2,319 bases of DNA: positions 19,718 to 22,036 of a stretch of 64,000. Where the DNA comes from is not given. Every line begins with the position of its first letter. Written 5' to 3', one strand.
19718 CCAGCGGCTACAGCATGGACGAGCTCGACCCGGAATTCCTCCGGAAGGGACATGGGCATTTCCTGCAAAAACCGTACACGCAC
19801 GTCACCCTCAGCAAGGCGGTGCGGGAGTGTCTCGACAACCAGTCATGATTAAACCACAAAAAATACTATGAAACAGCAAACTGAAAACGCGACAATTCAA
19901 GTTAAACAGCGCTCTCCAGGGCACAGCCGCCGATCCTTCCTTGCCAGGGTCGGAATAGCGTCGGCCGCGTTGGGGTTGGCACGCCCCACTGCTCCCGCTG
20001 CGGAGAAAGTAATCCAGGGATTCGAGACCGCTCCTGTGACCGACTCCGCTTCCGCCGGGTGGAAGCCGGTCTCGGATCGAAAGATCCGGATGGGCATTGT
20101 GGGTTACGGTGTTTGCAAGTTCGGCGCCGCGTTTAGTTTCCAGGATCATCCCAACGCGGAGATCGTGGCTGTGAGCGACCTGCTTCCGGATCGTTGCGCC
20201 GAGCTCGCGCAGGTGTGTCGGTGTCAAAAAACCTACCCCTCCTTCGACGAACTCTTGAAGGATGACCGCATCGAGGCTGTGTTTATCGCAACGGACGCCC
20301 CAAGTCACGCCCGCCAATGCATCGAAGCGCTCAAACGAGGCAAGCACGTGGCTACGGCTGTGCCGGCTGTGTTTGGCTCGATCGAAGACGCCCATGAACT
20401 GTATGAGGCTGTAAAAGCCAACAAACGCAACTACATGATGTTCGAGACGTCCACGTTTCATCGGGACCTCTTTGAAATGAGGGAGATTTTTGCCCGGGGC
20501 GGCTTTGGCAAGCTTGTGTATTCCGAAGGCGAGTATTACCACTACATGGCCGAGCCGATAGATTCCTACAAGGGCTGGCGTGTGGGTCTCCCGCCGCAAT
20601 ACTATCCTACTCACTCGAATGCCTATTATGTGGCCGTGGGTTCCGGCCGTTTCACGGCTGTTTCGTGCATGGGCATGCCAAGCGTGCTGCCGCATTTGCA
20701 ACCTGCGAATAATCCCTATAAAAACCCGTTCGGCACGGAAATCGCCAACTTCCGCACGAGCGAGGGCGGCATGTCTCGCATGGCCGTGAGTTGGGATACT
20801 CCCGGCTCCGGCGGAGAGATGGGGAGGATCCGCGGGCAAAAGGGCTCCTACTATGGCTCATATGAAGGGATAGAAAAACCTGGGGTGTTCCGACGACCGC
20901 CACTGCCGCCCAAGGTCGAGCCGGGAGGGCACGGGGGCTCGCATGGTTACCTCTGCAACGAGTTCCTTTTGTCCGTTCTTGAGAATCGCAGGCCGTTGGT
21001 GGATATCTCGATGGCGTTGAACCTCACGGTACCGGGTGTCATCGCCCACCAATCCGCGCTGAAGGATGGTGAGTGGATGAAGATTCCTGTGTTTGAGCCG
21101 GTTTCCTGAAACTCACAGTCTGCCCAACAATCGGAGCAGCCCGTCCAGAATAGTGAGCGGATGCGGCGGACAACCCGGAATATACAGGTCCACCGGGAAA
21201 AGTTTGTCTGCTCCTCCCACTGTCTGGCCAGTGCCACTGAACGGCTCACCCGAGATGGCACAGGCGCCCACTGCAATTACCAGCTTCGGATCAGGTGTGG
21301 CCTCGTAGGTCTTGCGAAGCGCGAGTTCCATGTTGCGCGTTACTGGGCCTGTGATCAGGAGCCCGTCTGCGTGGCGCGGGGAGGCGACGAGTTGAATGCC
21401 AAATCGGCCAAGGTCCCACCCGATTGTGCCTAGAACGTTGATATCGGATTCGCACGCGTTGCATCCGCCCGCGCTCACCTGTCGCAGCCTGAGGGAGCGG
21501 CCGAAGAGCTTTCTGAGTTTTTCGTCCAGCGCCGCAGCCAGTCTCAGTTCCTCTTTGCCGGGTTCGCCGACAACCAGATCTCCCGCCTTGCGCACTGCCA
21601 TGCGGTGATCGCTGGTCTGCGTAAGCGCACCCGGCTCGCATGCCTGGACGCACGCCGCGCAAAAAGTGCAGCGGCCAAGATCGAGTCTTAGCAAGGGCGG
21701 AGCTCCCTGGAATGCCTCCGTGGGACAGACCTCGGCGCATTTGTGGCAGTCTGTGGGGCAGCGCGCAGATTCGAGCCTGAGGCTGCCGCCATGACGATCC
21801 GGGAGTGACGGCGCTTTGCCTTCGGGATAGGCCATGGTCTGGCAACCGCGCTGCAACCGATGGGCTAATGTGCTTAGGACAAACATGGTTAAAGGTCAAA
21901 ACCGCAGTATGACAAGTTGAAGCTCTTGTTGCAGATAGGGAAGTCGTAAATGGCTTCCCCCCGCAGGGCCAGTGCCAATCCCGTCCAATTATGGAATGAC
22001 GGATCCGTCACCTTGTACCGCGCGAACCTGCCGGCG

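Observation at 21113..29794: Eight-gene, translationally coupled operon for a hydrogenase-4-like (Ehr-type) membrane complex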

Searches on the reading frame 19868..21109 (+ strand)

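Call 63: search_protein_families(library=ncbifam, proteins=[window:19868-21109:+], max_evalue=0.00001)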
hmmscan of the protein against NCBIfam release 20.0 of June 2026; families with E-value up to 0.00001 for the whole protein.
window:19868-21109:+ (413 aa): 4 families
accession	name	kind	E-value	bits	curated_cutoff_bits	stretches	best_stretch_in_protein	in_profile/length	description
TIGR04380.1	myo_inos_iolG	equivalog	1.1e-13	50.8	355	1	73-216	2-145/330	inositol 2-dehydrogenase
NF040723.1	UDP-GlcNAcDh_Arch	equivalog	5e-12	46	450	1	73-217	1-142/302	UDP-N-acetylglucosamine 3-dehydrogenase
NF008607.0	PRK11579.1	subfamily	1.8e-09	37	330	1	72-228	4-157/346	oxidoreductase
NF052479.1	LevoglcsnDh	equivalog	2e-07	30.1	650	1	102-238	41-176/386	levoglucosan dehydrogenase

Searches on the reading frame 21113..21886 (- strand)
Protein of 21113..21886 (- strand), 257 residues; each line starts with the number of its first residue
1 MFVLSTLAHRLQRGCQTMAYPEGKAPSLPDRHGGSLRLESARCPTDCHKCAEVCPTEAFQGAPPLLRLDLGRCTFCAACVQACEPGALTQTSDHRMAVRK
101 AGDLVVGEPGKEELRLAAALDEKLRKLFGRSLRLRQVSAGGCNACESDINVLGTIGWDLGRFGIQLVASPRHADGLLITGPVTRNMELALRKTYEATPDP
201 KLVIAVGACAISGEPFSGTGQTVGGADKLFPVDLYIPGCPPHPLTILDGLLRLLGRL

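Call 4: search_protein_families(library=pfam, proteins=[window:21113-21886:-], max_evalue=0.01)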
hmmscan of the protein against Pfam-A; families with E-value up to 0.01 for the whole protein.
window:21113-21886:- (257 aa): 8 families
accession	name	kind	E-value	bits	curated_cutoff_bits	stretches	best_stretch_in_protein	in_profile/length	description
PF01058.29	Oxidored_q6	-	8.8e-27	93.8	27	1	142-252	1-127/128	NADH ubiquinone oxidoreductase, 20 Kd subunit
PF00037.32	Fer4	-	3.2e-06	27.2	21.1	2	68-89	3-24/24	4Fe-4S binding domain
PF12838.12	Fer4_7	-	4.2e-05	24.4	27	0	33-58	28-52/52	4Fe-4S dicluster domain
PF13237.11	Fer4_10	-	0.00036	20.8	25.5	1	38-83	4-52/53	4Fe-4S dicluster domain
PF13484.11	Fer4_16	-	0.00057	21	30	0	45-62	3-20/66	4Fe-4S double cluster binding domain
PF13187.11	Fer4_9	-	0.00067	20.1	27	1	45-87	3-51/52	4Fe-4S dicluster domain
PF14697.11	Fer4_21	-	0.0029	18.1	35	0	40-57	38-55/59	4Fe-4S dicluster domain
PF25160.1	LdpA_Fe-S-bd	-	0.007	16.6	27.6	0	43-90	1-45/49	LdpA Fe-S cluster-binding domain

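Call 5: search_protein_families(library=ncbifam, proteins=[window:21113-21886:-], max_evalue=0.01)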
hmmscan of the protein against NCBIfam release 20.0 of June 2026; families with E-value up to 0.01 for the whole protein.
window:21113-21886:- (257 aa): 57 families (the best 25 are shown)
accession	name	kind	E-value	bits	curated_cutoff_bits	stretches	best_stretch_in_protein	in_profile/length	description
NF005012.1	PRK06411.1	subfamily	7e-33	113.5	116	1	141-253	42-154/166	NADH-quinone oxidoreductase subunit NuoB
TIGR01957.1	nuoB_fam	subfamily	6.1e-31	107.3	142.7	1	141-253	25-138/145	NADH-quinone oxidoreductase subunit B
NF011391.0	PRK14816.1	equivalog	5.1e-30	104.5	283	1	128-253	48-173/196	NADH-quinone oxidoreductase subunit B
NF011394.0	PRK14819.1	equivalog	2.3e-26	92.9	312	1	141-253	39-152/264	NADH-quinone oxidoreductase subunit B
NF011390.0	PRK14815.1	equivalog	4.8e-26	91.2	281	1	141-254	41-154/183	NADH dehydrogenase subunit B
NF011395.0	PRK14820.1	equivalog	1.8e-24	86.5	263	1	154-253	52-153/180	NADH-quinone oxidoreductase subunit B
NF011389.0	PRK14814.1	equivalog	3.7e-24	85.6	285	1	150-254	50-154/186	NADH dehydrogenase subunit B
NF011393.0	PRK14818.1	equivalog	2.3e-23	82.6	255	1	141-253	39-151/173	NADH dehydrogenase subunit B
NF011388.0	PRK14813.1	equivalog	4.3e-22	78.9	294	1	143-253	38-149/189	NADH dehydrogenase subunit B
NF011392.0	PRK14817.1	equivalog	4.9e-22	78.5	271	1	145-253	48-156/182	NADH-quinone oxidoreductase subunit B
NF009808.0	PRK13292.1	equivalog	5.3e-21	74.2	1156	1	151-253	43-145/791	NADH-quinone oxidoreductase subunit B/C/D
TIGR01971.1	NuoI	subfamily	5e-11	42.2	113.05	1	11-107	9-117/121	NADH-quinone oxidoreductase, chain I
NF006221.0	PRK08348.1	subfamily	1.1e-10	41.4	124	1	4-98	7-102/136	NADH-plastoquinone oxidoreductase subunit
NF004541.0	PRK05888.2-2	equivalog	2.3e-10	40.6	217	1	17-106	38-129/168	NADH-quinone oxidoreductase subunit NuoI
NF004537.0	PRK05888.1-3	equivalog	7.4e-09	35.4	163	1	68-106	110-148/204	NADH-quinone oxidoreductase subunit NuoI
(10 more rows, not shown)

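Call 47: search_solved_structures(query=window:21113-21886:-, max_evalue=0.00001, show_alignments=5)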
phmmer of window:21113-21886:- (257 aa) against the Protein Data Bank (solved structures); distinct sequences matched with E-value up to 0.00001: 46.
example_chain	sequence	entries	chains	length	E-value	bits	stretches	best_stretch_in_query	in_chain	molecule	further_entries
6cfw_J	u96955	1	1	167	9.6e-35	123.4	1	122-255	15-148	Probable membrane-bound hydrogenase subunit mbhJ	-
7z0s_G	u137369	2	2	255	7.9e-32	113.9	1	118-256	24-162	Formate hydrogenlyase subunit 7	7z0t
8uer_1B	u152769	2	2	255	8.4e-28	100.7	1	28-254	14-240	NADH dehydrogenase [ubiquinone] iron-sulfur protein 7, mitochondrial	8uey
8ud1_1B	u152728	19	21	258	2.7e-27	99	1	28-254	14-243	NADH dehydrogenase [ubiquinone] iron-sulfur protein 7, mitochondrial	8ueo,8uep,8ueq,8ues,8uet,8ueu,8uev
9ce2_I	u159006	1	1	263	2.3e-26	95.9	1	49-254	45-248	NADH dehydrogenase [ubiquinone] iron-sulfur protein 7, mitochondrial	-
7vxu_C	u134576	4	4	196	2.5e-25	92.6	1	78-254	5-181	Complex I-20kD | NADH dehydrogenase [ubiquinone] iron-sulfur protein 7, mitochondrial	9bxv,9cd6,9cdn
5gpn_a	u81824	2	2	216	2.8e-25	92.4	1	74-254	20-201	NADH dehydrogenase [ubiquinone] iron-sulfur protein 7 | NADH dehydrogenase [ubiquinone] iron-sulfur protein 7, mitochondrial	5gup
9grx_K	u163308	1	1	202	4.5e-25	91.7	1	145-254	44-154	NAD(P)H-quinone oxidoreductase subunit K, chloroplastic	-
7eu3_K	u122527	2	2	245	1.3e-24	90.3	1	145-254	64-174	NAD(P)H-quinone oxidoreductase subunit K, chloroplastic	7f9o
7wfg_K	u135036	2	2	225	2e-24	89.6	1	145-254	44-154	NAD(P)H-quinone oxidoreductase subunit K, chloroplastic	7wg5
6hum_K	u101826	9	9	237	2.8e-24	89.1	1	155-254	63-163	NAD(P)H-quinone oxidoreductase subunit K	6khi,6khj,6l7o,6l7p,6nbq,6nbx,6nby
6g2j_B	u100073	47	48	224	3.6e-24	88.7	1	134-254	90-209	NADH dehydrogenase [ubiquinone] iron-sulfur protein 7, mitochondrial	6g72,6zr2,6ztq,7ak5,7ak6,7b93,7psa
7ar7_B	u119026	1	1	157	4.7e-24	88.4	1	141-254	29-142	NADH dehydrogenase [ubiquinone] iron-sulfur protein 7, mitochondrial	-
9cwt_C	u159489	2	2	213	7e-24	87.8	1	116-254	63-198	NADH dehydrogenase [ubiquinone] iron-sulfur protein 7, mitochondrial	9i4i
9ti4_E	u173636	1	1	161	7.1e-24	87.8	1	141-254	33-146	NADH dehydrogenase [ubiquinone] iron-sulfur protein 7, mitochondrial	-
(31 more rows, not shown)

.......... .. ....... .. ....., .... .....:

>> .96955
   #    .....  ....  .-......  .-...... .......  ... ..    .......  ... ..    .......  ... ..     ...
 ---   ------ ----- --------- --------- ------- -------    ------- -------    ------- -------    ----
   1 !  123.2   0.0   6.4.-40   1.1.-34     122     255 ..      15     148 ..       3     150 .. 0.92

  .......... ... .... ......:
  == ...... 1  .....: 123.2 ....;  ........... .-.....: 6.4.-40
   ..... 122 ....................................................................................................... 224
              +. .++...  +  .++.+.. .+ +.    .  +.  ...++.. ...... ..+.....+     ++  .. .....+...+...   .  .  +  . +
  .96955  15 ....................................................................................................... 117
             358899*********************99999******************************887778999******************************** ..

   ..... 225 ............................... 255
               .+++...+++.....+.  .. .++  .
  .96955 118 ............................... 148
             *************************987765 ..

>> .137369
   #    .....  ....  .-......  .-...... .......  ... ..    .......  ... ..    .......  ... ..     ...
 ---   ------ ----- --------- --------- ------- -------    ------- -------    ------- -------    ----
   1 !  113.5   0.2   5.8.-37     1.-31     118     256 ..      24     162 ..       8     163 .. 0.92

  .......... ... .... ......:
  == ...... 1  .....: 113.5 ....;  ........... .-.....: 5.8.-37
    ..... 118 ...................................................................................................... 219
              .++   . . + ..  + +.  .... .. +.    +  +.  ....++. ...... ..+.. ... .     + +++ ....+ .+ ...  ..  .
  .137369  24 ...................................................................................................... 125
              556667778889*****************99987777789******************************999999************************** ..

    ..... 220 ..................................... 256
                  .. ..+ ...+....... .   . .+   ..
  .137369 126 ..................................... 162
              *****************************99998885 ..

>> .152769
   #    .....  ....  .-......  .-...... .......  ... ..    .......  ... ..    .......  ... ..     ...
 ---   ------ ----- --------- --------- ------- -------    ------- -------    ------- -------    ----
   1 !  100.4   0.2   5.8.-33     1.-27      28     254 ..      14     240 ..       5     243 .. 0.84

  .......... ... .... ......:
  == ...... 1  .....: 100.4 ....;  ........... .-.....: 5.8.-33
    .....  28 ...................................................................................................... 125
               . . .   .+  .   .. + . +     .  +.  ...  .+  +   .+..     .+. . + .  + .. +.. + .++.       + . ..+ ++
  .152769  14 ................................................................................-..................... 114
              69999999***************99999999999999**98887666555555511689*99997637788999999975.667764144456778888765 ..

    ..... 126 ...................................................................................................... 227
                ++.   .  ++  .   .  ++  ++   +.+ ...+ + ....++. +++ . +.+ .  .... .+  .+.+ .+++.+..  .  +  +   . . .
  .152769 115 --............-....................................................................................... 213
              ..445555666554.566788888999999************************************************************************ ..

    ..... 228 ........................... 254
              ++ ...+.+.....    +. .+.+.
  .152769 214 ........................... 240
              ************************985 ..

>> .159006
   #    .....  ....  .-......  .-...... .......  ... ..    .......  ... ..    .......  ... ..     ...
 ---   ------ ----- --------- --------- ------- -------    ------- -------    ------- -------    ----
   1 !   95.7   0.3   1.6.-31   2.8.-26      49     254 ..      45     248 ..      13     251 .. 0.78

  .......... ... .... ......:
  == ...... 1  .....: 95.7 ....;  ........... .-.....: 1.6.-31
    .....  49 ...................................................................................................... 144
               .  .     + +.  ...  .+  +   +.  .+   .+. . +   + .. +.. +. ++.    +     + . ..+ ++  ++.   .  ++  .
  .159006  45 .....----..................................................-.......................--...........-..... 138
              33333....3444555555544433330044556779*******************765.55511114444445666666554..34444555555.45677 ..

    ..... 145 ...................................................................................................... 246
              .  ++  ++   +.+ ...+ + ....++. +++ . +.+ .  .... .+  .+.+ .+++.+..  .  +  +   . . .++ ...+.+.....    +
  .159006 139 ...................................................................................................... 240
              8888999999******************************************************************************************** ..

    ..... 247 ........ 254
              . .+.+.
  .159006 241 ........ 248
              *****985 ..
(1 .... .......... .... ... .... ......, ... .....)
